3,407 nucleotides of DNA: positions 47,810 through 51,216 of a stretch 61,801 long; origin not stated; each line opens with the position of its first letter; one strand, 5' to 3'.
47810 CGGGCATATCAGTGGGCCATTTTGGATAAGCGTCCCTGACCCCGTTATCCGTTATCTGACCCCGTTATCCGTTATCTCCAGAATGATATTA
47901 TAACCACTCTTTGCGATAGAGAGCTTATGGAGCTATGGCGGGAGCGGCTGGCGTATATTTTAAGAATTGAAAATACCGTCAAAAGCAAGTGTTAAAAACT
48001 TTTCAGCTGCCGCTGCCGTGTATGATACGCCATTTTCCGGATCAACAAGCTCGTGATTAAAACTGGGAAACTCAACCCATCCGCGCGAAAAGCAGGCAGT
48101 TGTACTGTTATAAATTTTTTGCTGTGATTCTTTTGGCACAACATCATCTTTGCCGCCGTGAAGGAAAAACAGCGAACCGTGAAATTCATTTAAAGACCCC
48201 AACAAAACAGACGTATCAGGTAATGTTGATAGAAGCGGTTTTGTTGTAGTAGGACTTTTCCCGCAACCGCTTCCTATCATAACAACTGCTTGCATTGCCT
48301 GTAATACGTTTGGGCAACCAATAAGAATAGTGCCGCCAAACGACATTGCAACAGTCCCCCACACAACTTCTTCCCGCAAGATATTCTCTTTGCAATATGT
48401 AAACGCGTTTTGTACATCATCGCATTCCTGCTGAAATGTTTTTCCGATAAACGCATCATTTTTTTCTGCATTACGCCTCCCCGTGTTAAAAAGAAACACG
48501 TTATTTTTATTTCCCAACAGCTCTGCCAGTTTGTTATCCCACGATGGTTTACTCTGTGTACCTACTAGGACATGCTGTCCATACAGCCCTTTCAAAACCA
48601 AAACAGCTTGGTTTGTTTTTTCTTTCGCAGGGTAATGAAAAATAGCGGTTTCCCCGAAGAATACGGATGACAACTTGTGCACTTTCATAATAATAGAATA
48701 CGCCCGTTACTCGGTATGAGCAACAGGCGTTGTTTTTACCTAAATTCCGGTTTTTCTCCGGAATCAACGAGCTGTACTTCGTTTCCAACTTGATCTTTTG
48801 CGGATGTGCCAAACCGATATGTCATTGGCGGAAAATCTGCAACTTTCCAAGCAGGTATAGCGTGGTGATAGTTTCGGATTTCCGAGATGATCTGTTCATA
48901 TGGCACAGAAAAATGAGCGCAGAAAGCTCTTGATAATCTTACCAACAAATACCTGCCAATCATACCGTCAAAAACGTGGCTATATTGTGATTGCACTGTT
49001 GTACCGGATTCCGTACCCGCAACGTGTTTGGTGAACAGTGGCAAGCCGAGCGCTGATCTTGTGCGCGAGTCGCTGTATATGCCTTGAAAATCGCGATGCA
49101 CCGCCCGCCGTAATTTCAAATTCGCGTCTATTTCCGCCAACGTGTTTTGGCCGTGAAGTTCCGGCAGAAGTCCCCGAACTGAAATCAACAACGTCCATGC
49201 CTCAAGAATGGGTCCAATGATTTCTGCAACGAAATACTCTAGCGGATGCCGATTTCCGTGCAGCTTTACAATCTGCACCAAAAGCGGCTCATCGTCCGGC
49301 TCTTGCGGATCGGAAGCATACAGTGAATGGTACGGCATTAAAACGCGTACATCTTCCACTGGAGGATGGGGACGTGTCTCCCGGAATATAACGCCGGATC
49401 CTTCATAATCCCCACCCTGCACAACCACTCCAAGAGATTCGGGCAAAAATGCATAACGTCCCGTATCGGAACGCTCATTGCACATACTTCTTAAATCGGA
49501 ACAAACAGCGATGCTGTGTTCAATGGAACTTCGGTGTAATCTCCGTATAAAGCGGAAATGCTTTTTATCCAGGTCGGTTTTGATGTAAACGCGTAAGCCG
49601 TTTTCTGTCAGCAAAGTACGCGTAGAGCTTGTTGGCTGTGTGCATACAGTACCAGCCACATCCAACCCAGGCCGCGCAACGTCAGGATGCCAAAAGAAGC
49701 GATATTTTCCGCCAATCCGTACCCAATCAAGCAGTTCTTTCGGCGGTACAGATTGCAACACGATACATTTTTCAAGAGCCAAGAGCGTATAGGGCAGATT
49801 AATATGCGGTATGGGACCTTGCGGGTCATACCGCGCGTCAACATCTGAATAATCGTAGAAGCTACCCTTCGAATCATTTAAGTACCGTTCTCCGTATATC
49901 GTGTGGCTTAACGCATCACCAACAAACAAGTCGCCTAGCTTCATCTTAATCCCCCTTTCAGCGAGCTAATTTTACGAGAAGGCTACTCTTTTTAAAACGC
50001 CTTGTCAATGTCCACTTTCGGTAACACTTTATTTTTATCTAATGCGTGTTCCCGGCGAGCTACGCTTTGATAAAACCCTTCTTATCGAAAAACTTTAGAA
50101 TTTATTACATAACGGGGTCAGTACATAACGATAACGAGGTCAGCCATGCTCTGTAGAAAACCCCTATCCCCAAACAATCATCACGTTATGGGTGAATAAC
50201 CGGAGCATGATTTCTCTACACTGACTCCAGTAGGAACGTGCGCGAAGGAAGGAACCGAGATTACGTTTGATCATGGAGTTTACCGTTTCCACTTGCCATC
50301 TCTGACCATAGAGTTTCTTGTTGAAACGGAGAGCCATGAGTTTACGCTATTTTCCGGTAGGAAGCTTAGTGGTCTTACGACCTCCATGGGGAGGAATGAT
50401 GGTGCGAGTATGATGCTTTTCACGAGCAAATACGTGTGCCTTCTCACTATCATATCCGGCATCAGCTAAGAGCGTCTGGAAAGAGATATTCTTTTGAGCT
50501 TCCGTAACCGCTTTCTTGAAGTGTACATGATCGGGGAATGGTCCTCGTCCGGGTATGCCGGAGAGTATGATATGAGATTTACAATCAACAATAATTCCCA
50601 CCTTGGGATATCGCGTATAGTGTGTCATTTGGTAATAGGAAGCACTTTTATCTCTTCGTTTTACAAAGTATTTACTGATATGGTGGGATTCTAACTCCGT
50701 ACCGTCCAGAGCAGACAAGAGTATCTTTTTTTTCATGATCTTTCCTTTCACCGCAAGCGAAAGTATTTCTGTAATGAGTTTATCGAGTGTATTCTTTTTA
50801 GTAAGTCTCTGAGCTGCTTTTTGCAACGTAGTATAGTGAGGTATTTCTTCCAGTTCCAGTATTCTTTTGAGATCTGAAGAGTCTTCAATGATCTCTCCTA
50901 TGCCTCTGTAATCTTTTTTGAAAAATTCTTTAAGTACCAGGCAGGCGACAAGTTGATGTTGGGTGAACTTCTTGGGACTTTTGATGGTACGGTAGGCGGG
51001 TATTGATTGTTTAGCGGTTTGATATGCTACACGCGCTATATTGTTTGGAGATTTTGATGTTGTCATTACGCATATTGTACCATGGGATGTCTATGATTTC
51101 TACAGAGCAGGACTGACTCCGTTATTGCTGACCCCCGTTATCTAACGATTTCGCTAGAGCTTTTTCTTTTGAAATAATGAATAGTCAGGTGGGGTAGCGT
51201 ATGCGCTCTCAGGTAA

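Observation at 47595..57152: Four mobile loci within 10 kb, each bracketed by inverted arrays of one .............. motif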

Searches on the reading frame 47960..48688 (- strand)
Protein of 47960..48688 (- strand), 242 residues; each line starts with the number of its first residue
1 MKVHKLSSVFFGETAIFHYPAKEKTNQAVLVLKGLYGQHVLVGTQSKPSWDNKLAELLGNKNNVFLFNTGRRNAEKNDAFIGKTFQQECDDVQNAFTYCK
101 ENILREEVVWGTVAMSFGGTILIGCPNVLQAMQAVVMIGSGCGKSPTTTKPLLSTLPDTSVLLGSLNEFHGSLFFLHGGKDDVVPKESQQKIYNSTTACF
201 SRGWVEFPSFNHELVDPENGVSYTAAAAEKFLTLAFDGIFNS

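Call 5: search_protein_families(library=pfam, proteins=[window:47960-48688:-], max_evalue=0.01)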
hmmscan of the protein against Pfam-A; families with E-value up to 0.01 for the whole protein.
window:47960-48688:- (242 aa): 1 family
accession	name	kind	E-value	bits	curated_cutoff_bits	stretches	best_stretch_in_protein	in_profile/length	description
PF12146.15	Hydrolase_4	-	0.0024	17.6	27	0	164-214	185-234/239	Serine aminopeptidase, S33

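Call 17: find_encoding_contigs(protein=window:47960-48688:-, flank=8000, max_places=10)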
Protein window:47960-48688:- (242 aa): 5 contigs read that carry it; 1 place shown.
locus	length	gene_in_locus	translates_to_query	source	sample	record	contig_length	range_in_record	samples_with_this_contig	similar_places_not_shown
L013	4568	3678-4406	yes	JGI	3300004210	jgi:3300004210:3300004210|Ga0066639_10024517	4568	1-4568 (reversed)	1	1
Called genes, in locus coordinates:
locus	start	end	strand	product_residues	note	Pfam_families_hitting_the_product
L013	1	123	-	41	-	?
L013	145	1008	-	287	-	PF19656:DUF6159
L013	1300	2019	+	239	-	-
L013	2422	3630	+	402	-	PF04183:IucA_IucC (weak)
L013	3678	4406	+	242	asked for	-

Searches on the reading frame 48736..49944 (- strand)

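Call 5: search_protein_families(library=pfam, proteins=[window:48736-49944:-], max_evalue=0.01)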
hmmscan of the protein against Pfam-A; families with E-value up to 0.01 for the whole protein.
window:48736-49944:- (402 aa): 2 families
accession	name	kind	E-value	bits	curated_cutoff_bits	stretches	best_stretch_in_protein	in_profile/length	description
PF04183.18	IucA_IucC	-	6.8e-07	29.5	25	1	100-209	127-238/239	IucA / IucC family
PF06276.17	FhuF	-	0.0014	19.6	25.2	1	252-361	17-120/161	Ferric iron reductase FhuF-like transporter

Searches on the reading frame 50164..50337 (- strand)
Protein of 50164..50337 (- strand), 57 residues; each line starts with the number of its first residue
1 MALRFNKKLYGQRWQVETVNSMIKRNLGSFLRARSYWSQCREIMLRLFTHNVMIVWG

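Call 5: search_protein_families(library=pfam, proteins=[window:50164-50337:-], max_evalue=0.01)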
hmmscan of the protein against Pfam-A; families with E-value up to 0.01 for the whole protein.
window:50164-50337:- (57 aa): 1 family
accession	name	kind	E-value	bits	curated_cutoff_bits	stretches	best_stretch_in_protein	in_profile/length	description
PF01609.27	DDE_Tnp_1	-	3.8e-05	24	23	1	7-51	139-199/200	Transposase DDE domain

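Call 6: search_protein_families(library=ncbifam, proteins=[window:50164-50337:-], max_evalue=0.01)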
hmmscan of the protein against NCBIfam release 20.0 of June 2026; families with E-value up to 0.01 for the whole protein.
window:50164-50337:- (57 aa): 4 families
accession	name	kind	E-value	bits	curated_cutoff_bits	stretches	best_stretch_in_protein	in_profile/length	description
NF033579.1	transpos_IS5_2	equivalog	1.4e-12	47.7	140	1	7-53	242-288/289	IS5 family transposase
NF049925.1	transpos_IS4_4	equivalog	0.00072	18.4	250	1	8-53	320-367/449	IS4 family transposase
NF049999.1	transpos_IS701_3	equivalog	0.0016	17.4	170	1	8-56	311-354/412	IS701 family transposase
NF033520.1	transpos_IS982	equivalog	0.0032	17.1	130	1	5-53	193-242/243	IS982 family transposase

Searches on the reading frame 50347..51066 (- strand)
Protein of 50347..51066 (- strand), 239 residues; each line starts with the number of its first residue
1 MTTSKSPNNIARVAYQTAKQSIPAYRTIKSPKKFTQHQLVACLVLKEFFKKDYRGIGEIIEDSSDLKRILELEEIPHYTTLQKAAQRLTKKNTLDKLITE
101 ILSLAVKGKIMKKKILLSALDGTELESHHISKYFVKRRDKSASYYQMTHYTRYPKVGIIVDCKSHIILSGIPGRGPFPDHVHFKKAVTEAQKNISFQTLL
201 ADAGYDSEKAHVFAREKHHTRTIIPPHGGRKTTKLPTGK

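Call 5: search_protein_families(library=pfam, proteins=[window:50347-51066:-], max_evalue=0.01)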
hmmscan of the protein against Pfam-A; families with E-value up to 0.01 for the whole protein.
window:50347-51066:- (239 aa): 2 families
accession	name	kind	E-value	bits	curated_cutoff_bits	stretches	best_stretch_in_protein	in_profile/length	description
PF01609.27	DDE_Tnp_1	-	0.0002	21.6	23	1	115-231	4-108/200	Transposase DDE domain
PF05598.16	DUF772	-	0.00077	19.9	23.1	1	38-101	9-74/74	Transposase domain (DUF772)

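Call 6: search_protein_families(library=ncbifam, proteins=[window:50347-51066:-], max_evalue=0.01)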
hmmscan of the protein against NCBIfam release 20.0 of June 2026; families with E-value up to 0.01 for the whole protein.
window:50347-51066:- (239 aa): 5 families
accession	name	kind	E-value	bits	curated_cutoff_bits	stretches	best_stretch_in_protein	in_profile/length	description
NF033579.1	transpos_IS5_2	equivalog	1.8e-22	80.2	140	1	26-230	34-215/289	IS5 family transposase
NF033551.1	transpos_IS1182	equivalog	5e-14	52.1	270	2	155-230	269-346/488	IS1182 family transposase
NF033581.1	transpos_IS5_4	equivalog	4.8e-12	45.8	140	1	44-227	43-222/285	IS5 family transposase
NF033593.1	transpos_ISNCY_1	equivalog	4.4e-09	35.5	325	1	32-114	48-131/444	ISNCY family transposase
NF033580.1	transpos_IS5_3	equivalog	2.1e-06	27.5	110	1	73-231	53-206/258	IS5 family transposase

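Call 28: find_homologous_proteins(query=window:50347-51066:-)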
Query window:50347-51066:- (239 aa): 2906 proteins with E <= 0.001 among 3576 candidates; the best 120 are listed.
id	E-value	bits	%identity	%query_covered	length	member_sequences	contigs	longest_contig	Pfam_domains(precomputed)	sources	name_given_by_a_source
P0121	2.0e-153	526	100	100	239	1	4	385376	-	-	-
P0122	1.2e-128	445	84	100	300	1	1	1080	PF01609.28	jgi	jgi:hypothetical protein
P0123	1.2e-119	416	81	100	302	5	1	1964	PF01609.28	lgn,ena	-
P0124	1.3e-118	413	78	100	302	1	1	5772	PF01609.28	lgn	-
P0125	9.8e-117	406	77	100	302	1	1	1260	PF01609.28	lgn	-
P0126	1.5e-116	406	76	100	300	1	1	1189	PF01609.28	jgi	jgi:hypothetical protein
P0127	1.9e-116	405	78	100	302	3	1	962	PF01609.28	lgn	-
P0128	2.3e-115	402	77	100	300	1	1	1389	PF01609.28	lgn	-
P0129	1.4e-114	399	78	100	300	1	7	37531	PF01609.28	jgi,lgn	jgi:hypothetical protein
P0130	2.9e-114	398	77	100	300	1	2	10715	PF01609.28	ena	-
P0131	2.7e-111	389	76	100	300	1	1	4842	PF01609.28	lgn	-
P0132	3.6e-111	388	74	100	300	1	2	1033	PF01609.28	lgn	-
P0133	6.7e-109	381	73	100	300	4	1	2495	PF01609.28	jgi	-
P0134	1.4e-108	380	71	100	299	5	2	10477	PF01609.28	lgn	-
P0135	3.8e-108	378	73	100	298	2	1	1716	PF01609.28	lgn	-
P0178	1.2e-102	360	69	100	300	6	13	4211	PF01609.28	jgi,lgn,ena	-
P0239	4.4e-89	316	62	99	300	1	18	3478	PF01609.28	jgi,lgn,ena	-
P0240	8.2e-89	315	59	100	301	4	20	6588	PF01609.28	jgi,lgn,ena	-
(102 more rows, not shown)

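Call 29: find_encoding_contigs(protein=P0129, flank=1500, max_places=10)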
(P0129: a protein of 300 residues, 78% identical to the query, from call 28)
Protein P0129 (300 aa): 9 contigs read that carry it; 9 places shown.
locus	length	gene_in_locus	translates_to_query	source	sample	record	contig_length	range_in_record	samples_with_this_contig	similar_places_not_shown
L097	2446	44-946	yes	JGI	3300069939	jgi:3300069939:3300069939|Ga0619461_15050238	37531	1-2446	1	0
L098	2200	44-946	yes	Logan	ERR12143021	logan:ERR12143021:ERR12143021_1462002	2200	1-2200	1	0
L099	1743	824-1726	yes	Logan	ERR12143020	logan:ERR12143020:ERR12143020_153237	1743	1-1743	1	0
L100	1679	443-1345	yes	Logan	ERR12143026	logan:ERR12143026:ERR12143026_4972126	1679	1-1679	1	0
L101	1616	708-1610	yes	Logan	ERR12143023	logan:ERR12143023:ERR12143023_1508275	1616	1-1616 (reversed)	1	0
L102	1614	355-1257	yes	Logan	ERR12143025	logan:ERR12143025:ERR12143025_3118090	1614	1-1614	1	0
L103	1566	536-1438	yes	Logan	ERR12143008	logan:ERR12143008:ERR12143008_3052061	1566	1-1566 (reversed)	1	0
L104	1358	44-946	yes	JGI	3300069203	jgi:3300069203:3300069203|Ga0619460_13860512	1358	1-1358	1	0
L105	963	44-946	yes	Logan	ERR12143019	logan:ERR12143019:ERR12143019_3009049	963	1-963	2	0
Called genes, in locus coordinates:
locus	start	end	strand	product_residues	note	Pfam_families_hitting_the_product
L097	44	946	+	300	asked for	PF01609:DDE_Tnp_1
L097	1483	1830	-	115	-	-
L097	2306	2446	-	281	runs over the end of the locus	PF04471:Mrr_cat, PF13156:Mrr_cat_2 (weak), PF22722:NA-iREase1, PF01396:Zn_ribbon_Top1, PF06839:Zn_ribbon_GRF (faint), PF11672:DUF3268 (faint), PF01396:Zn_ribbon_Top1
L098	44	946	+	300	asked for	PF01609:DDE_Tnp_1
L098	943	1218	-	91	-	-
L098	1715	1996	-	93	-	-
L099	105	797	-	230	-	PF01569:PAP2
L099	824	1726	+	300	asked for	PF01609:DDE_Tnp_1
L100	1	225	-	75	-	?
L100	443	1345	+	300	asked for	PF01609:DDE_Tnp_1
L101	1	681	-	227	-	?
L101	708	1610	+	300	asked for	PF01609:DDE_Tnp_1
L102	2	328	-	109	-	?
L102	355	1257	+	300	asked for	PF01609:DDE_Tnp_1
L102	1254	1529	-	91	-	-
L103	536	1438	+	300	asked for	PF01609:DDE_Tnp_1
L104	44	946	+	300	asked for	PF01609:DDE_Tnp_1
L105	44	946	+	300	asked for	PF01609:DDE_Tnp_1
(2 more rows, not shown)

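Call 30: find_encoding_contigs(protein=P0178, flank=1500, max_places=10)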
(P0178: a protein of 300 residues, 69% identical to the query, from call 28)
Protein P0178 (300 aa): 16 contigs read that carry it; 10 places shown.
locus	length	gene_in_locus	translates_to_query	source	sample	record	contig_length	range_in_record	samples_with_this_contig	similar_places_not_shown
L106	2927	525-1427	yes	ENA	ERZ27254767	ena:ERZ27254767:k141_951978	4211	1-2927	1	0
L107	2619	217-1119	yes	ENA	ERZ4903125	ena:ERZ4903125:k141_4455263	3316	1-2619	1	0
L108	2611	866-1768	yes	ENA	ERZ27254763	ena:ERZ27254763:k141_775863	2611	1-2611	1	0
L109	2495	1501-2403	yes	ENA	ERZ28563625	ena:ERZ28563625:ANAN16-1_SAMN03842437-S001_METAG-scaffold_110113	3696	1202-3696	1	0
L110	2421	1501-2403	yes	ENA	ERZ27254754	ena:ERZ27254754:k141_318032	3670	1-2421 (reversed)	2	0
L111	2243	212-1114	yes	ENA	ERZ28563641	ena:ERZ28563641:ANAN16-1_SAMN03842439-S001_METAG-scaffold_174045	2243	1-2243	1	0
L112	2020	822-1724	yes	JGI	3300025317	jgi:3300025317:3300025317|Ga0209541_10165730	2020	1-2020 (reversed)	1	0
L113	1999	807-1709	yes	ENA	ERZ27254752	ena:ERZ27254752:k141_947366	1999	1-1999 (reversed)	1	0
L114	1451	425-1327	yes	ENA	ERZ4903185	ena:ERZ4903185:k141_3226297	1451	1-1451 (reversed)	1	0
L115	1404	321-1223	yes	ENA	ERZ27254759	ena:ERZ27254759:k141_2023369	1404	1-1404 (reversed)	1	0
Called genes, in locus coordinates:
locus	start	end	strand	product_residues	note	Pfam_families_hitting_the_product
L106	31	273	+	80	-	PF01541:GIY-YIG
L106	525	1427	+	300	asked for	PF01609:DDE_Tnp_1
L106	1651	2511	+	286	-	PF00763:THF_DHG_CYH, PF02882:THF_DHG_CYH_C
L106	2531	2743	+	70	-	-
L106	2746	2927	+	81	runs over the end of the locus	-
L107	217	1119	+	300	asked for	PF01609:DDE_Tnp_1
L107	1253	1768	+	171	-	PF00903:Glyoxalase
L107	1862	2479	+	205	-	-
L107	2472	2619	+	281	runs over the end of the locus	?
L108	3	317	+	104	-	?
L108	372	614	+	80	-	PF01541:GIY-YIG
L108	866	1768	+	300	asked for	PF01609:DDE_Tnp_1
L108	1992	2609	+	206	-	?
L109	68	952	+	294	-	PF00246:Peptidase_M14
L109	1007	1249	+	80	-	PF01541:GIY-YIG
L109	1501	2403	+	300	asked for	PF01609:DDE_Tnp_1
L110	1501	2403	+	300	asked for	PF01609:DDE_Tnp_1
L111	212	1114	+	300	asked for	PF01609:DDE_Tnp_1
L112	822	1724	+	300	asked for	PF01609:DDE_Tnp_1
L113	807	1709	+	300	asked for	PF01609:DDE_Tnp_1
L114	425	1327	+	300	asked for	PF01609:DDE_Tnp_1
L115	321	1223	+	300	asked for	PF01609:DDE_Tnp_1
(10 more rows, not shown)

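Call 34: find_encoding_contigs(protein=P0240, flank=600, max_places=10)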
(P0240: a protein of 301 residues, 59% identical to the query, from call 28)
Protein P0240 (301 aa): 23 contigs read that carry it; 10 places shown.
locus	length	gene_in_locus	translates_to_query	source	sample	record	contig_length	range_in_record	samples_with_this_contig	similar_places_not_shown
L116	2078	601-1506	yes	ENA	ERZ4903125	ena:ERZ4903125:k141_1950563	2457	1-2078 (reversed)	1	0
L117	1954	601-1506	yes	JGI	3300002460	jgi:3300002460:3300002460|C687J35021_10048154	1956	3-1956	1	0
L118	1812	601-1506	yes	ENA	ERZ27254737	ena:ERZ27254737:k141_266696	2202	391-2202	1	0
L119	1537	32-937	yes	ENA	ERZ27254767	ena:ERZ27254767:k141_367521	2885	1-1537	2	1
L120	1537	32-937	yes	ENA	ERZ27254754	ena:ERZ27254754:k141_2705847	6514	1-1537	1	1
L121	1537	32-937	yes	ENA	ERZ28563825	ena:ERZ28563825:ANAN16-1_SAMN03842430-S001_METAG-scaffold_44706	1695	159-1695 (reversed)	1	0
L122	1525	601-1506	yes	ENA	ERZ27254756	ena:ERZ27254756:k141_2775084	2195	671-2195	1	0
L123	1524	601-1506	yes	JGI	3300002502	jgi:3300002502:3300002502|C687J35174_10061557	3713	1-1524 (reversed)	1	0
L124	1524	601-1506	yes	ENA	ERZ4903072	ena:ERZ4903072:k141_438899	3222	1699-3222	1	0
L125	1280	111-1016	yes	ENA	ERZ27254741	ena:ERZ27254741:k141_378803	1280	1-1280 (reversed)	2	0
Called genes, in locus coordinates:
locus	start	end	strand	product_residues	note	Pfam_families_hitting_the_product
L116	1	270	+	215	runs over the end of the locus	?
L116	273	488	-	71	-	-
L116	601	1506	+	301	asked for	PF01609:DDE_Tnp_1 (weak)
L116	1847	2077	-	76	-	?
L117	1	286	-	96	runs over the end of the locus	?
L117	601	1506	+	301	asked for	PF01609:DDE_Tnp_1 (weak)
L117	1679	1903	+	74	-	-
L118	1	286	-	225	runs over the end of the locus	?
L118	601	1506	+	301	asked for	PF01609:DDE_Tnp_1 (weak)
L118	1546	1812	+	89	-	?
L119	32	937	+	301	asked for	PF01609:DDE_Tnp_1 (weak)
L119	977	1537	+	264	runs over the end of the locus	PF13483:Lactamase_B_3, PF12706:Lactamase_B_2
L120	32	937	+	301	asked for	PF01609:DDE_Tnp_1 (weak)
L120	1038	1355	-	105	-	-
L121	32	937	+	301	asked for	PF01609:DDE_Tnp_1 (weak)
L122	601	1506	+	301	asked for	PF01609:DDE_Tnp_1 (weak)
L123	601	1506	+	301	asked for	PF01609:DDE_Tnp_1 (weak)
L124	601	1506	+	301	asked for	PF01609:DDE_Tnp_1 (weak)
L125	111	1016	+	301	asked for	PF01609:DDE_Tnp_1 (weak)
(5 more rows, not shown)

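Call 35: find_encoding_contigs(protein=P0239, flank=600, max_places=10)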
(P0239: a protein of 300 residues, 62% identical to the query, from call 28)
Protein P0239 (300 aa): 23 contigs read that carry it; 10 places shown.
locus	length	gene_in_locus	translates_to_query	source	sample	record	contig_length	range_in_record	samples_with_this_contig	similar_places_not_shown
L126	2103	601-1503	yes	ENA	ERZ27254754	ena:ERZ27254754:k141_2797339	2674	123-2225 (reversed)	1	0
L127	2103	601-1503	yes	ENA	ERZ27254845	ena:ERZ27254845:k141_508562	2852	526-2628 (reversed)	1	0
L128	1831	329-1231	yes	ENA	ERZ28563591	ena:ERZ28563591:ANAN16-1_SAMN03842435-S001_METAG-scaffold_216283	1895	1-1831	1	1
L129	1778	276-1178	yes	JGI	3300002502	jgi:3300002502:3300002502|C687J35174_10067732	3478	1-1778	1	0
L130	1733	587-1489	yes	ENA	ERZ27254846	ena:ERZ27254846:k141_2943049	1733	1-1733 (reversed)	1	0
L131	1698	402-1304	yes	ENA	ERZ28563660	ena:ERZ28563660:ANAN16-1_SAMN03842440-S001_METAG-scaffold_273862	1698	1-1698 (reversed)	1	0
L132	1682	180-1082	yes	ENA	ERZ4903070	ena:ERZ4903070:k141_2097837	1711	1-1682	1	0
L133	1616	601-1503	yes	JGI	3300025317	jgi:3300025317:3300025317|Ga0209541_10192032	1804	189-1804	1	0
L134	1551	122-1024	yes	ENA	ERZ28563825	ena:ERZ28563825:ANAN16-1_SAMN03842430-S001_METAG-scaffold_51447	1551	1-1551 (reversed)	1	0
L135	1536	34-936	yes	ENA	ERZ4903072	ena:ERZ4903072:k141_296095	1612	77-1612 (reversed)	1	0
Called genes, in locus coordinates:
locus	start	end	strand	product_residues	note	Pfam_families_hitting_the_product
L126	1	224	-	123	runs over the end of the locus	PF02661:Fic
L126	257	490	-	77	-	PF04014:MazE_antitoxin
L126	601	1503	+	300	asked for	PF01609:DDE_Tnp_1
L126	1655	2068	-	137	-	-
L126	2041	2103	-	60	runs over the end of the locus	?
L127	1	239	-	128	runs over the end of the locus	PF02661:Fic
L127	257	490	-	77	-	PF04014:MazE_antitoxin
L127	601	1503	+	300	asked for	PF01609:DDE_Tnp_1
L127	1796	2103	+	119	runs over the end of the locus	-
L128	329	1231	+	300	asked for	PF01609:DDE_Tnp_1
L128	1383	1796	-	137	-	-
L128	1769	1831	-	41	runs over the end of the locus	?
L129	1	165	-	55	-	?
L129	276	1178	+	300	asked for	PF01609:DDE_Tnp_1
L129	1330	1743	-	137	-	-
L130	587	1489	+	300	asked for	PF01609:DDE_Tnp_1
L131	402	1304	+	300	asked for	PF01609:DDE_Tnp_1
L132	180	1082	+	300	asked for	PF01609:DDE_Tnp_1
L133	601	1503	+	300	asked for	PF01609:DDE_Tnp_1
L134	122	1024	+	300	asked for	PF01609:DDE_Tnp_1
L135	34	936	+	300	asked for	PF01609:DDE_Tnp_1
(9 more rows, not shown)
